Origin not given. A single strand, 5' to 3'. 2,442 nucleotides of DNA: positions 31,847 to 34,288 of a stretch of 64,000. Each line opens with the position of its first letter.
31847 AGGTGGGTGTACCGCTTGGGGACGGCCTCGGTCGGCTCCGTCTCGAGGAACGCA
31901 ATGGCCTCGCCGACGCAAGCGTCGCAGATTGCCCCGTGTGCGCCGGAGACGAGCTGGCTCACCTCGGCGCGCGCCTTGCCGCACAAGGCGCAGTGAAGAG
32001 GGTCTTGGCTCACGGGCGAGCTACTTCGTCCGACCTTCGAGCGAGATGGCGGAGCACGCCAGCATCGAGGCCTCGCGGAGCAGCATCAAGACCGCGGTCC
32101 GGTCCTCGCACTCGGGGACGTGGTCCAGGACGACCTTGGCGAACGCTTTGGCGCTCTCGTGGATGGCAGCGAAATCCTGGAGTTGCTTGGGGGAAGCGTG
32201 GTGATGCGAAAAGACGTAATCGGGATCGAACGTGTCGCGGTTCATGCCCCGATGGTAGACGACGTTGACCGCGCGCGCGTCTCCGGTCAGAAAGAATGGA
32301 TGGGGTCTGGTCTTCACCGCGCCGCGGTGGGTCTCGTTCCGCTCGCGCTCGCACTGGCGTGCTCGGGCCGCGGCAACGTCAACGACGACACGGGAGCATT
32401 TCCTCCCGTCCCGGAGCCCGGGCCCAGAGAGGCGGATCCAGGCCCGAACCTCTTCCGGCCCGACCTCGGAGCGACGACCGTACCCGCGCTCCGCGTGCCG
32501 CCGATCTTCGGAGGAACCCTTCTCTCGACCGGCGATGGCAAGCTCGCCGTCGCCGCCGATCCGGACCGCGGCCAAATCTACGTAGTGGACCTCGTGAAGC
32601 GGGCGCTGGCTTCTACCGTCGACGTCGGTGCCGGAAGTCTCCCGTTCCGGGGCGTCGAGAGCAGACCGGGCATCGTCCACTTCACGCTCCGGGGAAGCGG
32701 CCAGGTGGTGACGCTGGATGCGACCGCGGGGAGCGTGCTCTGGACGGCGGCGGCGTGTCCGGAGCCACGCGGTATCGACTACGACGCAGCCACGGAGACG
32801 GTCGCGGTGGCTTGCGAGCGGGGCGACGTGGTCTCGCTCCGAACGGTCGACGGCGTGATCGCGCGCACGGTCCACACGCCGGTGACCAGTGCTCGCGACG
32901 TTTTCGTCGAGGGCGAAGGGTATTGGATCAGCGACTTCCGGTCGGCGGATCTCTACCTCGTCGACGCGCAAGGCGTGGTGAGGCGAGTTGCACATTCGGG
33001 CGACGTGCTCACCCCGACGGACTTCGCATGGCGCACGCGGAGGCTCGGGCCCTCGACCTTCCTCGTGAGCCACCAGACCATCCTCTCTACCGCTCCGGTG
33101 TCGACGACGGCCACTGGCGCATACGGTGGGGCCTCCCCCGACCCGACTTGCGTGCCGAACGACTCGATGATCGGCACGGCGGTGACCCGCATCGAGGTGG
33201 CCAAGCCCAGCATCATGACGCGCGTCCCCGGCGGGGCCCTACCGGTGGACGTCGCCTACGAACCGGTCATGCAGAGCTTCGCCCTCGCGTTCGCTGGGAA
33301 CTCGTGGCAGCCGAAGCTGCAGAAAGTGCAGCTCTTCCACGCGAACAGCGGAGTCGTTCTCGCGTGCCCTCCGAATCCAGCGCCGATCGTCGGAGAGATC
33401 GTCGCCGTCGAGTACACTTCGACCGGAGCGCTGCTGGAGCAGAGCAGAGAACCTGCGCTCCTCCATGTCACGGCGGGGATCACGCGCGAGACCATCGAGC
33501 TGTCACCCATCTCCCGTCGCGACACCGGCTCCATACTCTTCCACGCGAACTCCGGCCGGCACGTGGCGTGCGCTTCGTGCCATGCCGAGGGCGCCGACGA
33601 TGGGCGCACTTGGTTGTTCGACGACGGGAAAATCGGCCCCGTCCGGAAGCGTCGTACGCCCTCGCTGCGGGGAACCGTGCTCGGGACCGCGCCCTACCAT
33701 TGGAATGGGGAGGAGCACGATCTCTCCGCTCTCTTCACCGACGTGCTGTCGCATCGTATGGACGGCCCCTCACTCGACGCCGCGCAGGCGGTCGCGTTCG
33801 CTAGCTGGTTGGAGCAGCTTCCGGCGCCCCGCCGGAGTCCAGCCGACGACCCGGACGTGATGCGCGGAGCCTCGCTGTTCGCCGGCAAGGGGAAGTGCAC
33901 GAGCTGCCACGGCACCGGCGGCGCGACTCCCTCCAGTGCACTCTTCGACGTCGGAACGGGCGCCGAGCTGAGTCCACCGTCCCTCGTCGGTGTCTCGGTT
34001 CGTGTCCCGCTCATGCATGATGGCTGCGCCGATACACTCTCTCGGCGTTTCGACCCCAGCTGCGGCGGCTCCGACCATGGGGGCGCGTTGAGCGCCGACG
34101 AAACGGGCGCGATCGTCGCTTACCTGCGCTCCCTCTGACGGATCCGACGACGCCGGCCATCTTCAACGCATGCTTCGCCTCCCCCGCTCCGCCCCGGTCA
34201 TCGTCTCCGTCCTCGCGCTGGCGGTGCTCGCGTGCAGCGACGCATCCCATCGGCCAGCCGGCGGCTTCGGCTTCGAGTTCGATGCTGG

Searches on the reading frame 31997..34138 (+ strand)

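Call 88: search_protein_families(library=pfam, proteins=[window:31997-34138:+], max_evalue=0.001)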
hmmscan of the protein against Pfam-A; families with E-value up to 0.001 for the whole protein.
window:31997-34138:+ (713 aa): 4 families
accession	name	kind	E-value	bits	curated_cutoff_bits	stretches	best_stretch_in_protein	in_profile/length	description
PF13442.11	Cytochrome_CBB3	-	3.9e-05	24.3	27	0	620-660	2-34/68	Cytochrome C oxidase, cbb3-type, subunit III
PF03150.19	CCP_MauG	-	4e-05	24.7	25.6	0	521-586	20-84/149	Di-haem cytochrome c peroxidase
PF00034.26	Cytochrom_C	-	0.00017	23.3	21.3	0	622-713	2-89/90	Cytochrome c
PF13360.13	PQQ_2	-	0.0007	19.7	27.6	0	169-288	30-140/233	Outer membrane protein assembly factor BamB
